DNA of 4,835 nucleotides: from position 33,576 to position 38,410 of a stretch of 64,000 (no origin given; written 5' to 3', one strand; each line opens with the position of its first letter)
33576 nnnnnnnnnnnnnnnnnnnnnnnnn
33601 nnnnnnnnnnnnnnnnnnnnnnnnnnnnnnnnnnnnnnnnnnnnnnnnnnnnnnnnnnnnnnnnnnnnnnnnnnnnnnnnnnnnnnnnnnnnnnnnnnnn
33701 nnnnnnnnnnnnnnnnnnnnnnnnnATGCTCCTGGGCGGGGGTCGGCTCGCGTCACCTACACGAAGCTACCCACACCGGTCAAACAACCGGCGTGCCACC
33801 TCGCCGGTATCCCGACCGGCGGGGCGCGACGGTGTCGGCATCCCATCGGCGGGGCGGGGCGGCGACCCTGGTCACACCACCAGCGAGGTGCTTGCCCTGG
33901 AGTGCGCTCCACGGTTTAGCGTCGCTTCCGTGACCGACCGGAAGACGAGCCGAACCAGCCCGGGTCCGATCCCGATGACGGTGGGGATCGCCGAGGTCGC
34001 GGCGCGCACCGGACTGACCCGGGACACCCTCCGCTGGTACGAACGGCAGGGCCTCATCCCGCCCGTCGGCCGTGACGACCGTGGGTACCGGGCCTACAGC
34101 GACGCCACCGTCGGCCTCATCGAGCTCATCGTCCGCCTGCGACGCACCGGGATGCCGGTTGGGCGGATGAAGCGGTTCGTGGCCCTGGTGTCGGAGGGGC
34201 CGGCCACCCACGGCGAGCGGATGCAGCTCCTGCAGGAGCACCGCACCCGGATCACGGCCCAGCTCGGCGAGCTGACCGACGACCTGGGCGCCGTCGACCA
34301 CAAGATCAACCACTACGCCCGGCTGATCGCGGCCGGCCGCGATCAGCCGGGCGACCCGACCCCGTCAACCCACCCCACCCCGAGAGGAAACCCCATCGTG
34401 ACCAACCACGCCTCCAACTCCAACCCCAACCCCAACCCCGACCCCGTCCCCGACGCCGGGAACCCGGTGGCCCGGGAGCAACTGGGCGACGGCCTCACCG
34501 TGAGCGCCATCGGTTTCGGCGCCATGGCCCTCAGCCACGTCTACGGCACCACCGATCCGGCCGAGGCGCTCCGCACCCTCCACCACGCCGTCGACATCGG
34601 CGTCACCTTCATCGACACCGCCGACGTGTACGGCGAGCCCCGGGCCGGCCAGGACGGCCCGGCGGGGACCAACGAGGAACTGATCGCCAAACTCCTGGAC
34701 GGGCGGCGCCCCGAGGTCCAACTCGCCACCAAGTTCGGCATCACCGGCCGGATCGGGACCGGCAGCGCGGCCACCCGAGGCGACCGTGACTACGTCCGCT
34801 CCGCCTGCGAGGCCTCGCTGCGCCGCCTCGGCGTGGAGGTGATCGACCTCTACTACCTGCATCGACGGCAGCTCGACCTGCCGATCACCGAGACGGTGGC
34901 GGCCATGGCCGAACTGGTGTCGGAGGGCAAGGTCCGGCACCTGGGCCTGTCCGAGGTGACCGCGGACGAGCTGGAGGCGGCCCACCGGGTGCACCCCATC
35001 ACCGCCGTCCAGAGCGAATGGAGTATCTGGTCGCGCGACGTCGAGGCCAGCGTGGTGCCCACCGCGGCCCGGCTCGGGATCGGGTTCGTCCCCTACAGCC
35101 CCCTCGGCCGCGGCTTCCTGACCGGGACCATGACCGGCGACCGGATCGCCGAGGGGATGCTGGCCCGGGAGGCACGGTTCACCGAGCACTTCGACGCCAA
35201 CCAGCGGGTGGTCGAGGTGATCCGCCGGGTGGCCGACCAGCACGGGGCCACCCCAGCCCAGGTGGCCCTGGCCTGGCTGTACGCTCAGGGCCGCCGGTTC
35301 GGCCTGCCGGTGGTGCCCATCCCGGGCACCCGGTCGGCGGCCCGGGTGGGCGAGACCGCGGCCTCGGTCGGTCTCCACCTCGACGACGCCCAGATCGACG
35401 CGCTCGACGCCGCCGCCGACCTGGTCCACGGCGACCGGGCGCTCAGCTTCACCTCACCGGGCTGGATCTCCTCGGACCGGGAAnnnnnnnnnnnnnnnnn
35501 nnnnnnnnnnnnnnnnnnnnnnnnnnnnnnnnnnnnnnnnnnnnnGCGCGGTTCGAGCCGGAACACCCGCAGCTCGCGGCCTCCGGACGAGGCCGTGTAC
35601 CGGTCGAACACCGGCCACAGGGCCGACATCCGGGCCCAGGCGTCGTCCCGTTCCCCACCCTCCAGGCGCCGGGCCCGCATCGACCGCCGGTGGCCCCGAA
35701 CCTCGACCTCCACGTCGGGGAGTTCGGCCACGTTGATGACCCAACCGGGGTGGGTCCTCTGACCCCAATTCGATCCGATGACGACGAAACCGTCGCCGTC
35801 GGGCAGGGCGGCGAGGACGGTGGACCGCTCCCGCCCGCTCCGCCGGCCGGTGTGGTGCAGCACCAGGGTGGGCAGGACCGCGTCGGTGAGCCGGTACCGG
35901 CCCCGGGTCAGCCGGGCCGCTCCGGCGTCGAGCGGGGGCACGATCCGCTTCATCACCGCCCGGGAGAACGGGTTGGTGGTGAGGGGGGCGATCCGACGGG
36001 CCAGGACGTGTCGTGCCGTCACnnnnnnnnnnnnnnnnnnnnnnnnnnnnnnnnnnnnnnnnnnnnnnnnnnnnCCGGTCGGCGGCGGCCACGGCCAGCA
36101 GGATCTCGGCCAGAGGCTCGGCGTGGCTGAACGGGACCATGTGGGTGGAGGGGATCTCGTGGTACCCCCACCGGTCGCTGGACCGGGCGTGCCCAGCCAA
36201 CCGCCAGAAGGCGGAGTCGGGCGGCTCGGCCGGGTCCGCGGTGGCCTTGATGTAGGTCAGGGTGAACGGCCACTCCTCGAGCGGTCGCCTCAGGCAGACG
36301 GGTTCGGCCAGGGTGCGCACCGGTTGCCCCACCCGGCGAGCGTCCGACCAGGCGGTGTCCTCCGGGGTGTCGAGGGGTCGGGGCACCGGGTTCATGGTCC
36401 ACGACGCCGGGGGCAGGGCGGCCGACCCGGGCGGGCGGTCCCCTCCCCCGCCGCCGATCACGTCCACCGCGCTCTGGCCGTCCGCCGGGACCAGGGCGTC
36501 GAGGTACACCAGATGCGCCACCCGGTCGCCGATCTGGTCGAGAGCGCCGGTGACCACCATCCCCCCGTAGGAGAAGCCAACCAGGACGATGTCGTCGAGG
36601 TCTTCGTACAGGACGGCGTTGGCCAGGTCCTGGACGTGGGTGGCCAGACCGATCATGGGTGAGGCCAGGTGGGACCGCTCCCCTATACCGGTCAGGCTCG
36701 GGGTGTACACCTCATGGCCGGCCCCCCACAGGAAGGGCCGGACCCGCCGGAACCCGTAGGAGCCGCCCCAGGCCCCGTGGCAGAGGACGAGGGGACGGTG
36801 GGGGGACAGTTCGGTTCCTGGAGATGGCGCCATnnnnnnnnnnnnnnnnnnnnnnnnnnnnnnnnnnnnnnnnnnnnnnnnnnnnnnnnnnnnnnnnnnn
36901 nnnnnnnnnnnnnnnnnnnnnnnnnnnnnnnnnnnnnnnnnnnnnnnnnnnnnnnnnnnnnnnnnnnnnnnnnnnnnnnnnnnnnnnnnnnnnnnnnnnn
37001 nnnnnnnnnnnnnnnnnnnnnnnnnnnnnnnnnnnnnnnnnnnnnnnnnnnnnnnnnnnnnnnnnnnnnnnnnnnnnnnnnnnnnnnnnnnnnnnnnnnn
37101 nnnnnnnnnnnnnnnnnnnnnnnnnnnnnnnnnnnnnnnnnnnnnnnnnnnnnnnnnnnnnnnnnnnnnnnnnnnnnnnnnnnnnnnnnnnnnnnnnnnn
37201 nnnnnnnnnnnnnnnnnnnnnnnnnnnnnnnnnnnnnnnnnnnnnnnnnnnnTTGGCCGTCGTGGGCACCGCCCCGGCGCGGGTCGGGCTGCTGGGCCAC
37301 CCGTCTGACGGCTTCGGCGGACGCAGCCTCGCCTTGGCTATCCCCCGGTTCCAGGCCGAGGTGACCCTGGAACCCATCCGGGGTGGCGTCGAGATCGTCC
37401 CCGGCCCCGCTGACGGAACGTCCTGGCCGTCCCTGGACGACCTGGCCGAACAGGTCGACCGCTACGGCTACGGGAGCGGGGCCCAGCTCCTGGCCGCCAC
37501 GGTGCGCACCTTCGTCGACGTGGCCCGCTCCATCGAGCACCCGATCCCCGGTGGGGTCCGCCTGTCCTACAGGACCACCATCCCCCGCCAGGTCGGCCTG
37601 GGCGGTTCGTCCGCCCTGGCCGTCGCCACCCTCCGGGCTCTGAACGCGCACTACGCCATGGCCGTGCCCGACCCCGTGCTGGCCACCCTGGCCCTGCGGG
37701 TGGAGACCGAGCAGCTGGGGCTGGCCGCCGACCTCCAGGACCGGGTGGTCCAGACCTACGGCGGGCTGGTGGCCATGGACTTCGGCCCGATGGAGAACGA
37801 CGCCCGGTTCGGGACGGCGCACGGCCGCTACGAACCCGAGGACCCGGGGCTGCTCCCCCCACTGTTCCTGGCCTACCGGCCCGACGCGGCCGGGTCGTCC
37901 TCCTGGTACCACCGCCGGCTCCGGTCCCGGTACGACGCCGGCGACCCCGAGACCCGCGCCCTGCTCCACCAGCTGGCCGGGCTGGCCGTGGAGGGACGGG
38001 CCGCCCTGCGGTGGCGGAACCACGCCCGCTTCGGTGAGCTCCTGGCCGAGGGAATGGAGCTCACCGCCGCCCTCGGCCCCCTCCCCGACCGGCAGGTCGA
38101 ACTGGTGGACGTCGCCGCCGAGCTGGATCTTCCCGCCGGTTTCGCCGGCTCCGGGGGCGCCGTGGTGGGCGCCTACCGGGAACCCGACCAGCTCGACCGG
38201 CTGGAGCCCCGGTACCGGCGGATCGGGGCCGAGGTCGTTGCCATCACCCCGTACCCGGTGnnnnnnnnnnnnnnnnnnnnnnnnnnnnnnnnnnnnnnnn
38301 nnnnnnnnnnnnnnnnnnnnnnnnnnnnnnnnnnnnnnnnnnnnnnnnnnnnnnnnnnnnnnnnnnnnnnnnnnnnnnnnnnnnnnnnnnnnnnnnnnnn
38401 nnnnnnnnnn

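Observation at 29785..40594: Two full-length paralogous ~748-aa polytopic proteins: a candidate new family of GT-C-type polyprenyl-phosphate-sugar transferases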

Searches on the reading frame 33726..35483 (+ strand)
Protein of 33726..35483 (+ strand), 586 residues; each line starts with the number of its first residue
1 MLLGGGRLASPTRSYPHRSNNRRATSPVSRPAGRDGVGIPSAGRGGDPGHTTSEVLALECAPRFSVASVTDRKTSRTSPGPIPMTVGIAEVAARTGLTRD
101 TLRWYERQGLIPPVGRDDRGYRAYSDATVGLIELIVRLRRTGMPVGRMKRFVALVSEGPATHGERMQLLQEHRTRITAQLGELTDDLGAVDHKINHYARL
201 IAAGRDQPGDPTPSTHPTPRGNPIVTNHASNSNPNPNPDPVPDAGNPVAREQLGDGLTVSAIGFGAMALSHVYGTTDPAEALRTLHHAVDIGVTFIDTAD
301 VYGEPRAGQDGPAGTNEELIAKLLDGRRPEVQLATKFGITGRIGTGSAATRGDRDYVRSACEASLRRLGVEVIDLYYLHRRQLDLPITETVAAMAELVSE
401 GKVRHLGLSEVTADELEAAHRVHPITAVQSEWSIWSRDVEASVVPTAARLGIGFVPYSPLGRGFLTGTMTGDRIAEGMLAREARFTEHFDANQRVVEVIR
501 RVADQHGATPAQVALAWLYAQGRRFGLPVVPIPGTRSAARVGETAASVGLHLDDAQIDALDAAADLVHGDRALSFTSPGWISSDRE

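Call 8: search_protein_families(library=pfam, proteins=[window:33726-35483:+], max_evalue=0.001)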
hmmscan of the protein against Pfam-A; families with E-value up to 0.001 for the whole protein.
window:33726-35483:+ (586 aa): 4 families
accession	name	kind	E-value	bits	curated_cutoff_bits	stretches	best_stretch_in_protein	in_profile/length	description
PF00248.27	Aldo_ket_red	-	1.9e-73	247.5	24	1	262-564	2-290/291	Aldo/keto reductase family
PF13411.12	MerR_1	-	1.5e-14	54.3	21.6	1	88-150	3-64/69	MerR HTH family regulatory protein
PF00376.29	MerR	-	1.6e-13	50.7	28.2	1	88-124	2-38/38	MerR family regulatory protein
PF09278.17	MerR-DNA-bind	-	8.5e-06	26.7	25.4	1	133-184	5-56/65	MerR, DNA binding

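Call 38: search_protein_families(library=ncbifam, proteins=[window:33726-35483:+], max_evalue=0.001)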
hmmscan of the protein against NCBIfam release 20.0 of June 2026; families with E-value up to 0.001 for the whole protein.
window:33726-35483:+ (586 aa): 18 families
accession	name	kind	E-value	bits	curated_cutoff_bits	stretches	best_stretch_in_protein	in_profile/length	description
NF007695.0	PRK10376.1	subfamily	4.7e-38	130.9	280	2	256-464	14-218/290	oxidoreductase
NF049922.1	MethglyxlRedYdjG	equivalog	1.2e-31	109.9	550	1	256-565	10-322/326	NADH-dependent methylglyoxal reductase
NF007388.0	PRK09912.1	subfamily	3.7e-26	91.9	448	1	256-523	22-294/346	L-glyceraldehyde 3-phosphate reductase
NF041849.1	trans_regNmlR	equivalog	5.2e-24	84.6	175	1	88-199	3-114/117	stress response transcriptional regulator NmlR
NF007912.0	PRK10625.1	equivalog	2.9e-22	79.5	415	2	387-521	157-299/346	NADP(H)-dependent aldo-keto reductase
TIGR01293.1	Kv_beta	subfamily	1.1e-15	57.5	365.4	1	255-519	9-276/319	voltage-dependent potassium channel subunit beta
TIGR02044.1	CueR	equivalog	2.5e-14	53.5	147.4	1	87-184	2-99/127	Cu(I)-responsive transcriptional regulator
TIGR02047.1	CadR-PbrR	equivalog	3.7e-12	46.4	151.45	1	88-184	3-99/127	Cd(II)/Pb(II)-responsive transcriptional regulator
NF008377.0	PRK11172.1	equivalog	1.3e-11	44.2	327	1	497-568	190-258/267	2,5-didehydrogluconate reductase DkgB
NF007069.0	PRK09514.1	equivalog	1.3e-10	41.4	143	1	88-184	4-101/141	Zn(2+)-responsive transcriptional regulator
TIGR02043.1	ZntR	equivalog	2e-10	40.9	167.95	1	88-153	4-69/131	Zn(2+)-responsive transcriptional regulator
TIGR02051.1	MerR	equivalog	7.9e-10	39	150.85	1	88-183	2-95/124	mercury resistance transcriptional regulator MerR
NF008598.0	PRK11565.1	equivalog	4.1e-09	35.9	425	0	278-417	27-146/275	2,5-didehydrogluconate reductase DkgA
NF007590.0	PRK10227.1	equivalog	3.1e-08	33.8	244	1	88-162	3-76/135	Cu(I)-responsive transcriptional regulator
NF047375.1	HeatShock_HspR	equivalog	1.1e-06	28.6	105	1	88-168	6-86/92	heat shock protein transcriptional repressor HspR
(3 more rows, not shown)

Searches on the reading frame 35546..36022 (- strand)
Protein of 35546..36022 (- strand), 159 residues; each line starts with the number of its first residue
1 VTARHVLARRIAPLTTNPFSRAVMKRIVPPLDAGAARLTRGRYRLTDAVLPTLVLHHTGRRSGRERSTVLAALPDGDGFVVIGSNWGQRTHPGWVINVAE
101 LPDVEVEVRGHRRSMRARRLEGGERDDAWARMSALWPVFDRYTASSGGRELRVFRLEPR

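Call 11: search_protein_families(library=pfam, proteins=[window:35546-36022:-], max_evalue=0.1)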
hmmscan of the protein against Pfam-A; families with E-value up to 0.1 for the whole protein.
window:35546-36022:- (159 aa): 1 family
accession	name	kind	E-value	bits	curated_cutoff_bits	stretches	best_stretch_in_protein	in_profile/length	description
PF04075.20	F420H2_quin_red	-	1.1e-22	81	22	1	49-157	22-129/130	F420H(2)-dependent quinone reductase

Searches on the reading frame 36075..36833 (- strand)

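Call 11: search_protein_families(library=pfam, proteins=[window:36075-36833:-], max_evalue=0.1)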
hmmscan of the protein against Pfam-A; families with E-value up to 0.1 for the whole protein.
window:36075-36833:- (253 aa): 3 families
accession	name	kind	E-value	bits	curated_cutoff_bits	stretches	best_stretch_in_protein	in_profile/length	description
PF12697.13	Abhydrolase_6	-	2.5e-18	68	26.3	1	15-243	1-216/217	Alpha/beta hydrolase family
PF00561.26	Abhydrolase_1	-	2.6e-12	47.4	25.8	1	14-118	2-108/245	alpha/beta hydrolase fold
PF12146.15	Hydrolase_4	-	0.0015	18.4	27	1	11-111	3-107/239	Serine aminopeptidase, S33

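Call 38: search_protein_families(library=ncbifam, proteins=[window:36075-36833:-], max_evalue=0.001)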
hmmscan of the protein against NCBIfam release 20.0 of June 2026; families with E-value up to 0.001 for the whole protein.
window:36075-36833:- (253 aa): 4 families
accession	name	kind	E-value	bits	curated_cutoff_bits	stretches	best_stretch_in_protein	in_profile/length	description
NF002043.0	PRK00870.1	subfamily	2.8e-09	36.8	265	1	13-122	47-157/302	haloalkane dehalogenase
NF002938.0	PRK03592.1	equivalog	5.4e-06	25.9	241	1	13-116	31-132/298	haloalkane dehalogenase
NF050089.1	i_nPHAscl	equivalog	7.9e-05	21.9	300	1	13-112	19-116/288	intracellular short-chain-length polyhydroxyalkanoate depolymerase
TIGR01738.1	bioH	equivalog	0.00061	19.5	206.95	1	15-112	7-97/245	pimeloyl-ACP methyl ester esterase BioH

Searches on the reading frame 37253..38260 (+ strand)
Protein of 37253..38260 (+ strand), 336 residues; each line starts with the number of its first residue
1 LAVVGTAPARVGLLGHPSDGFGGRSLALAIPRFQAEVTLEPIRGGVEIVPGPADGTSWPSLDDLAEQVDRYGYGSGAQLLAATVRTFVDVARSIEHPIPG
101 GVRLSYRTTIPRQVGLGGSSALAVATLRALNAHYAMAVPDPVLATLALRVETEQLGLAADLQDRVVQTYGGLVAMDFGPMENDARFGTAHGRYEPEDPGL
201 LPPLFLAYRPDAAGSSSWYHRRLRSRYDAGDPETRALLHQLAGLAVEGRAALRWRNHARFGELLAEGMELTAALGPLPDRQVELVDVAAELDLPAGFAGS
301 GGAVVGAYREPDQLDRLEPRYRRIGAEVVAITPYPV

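Call 8: search_protein_families(library=pfam, proteins=[window:37253-38260:+], max_evalue=0.001)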
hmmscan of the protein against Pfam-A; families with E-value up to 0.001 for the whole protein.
window:37253-38260:+ (336 aa): 2 families
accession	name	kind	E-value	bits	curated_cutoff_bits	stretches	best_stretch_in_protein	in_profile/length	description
PF00288.32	GHMP_kinases_N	-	3.2e-16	59.7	22.3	1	90-171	6-87/87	GHMP kinases N terminal domain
PF08544.19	GHMP_kinases_C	-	4e-06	27.6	21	1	251-318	4-76/85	GHMP kinases C terminal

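Call 38: search_protein_families(library=ncbifam, proteins=[window:37253-38260:+], max_evalue=0.001)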
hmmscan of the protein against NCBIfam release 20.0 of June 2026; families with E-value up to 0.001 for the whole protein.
window:37253-38260:+ (336 aa): 11 families
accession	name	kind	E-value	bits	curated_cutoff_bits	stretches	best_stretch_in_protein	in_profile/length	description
NF003036.0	PRK03926.1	equivalog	5.1e-11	42.2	403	1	3-176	2-149/302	mevalonate kinase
TIGR00549.1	mevalon_kin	equivalog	1.2e-08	34.8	163.05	1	8-176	2-154/276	mevalonate kinase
NF049969.1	GlMnHpPKinHddA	equivalog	2.3e-08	33.8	600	1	104-177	100-173/338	D-glycero-D-manno-heptose 7-phosphate kinase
NF001816.0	PRK00555.1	equivalog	1.4e-07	30.8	509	1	1-170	1-160/363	galactokinase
NF003006.0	PRK03817.1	equivalog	7.7e-06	25.1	443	1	100-169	86-155/352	galactokinase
NF002870.0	PRK03188.1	equivalog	0.00017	20.4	286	0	99-149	91-141/310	4-(cytidine 5'-diphospho)-2-C-methyl-D-erythritol kinase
TIGR00154.1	ispE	equivalog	0.00019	21.1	138.7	1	93-150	81-136/294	4-(cytidine 5'-diphospho)-2-C-methyl-D-erythritol kinase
TIGR01920.1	Shik_kin_archae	equivalog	0.00024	20.5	126.85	1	97-173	65-142/266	shikimate kinase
NF011202.0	PRK14608.1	equivalog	0.00046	19.6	204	1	102-150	94-142/294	4-(cytidine 5'-diphospho)-2-C-methyl-D-erythritol kinase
NF002288.1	PRK01212.1-4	equivalog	0.00066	18.8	194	0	99-156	74-131/303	homoserine kinase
NF003705.0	PRK05322.1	equivalog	0.00086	18.1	385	0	82-164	93-175/388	galactokinase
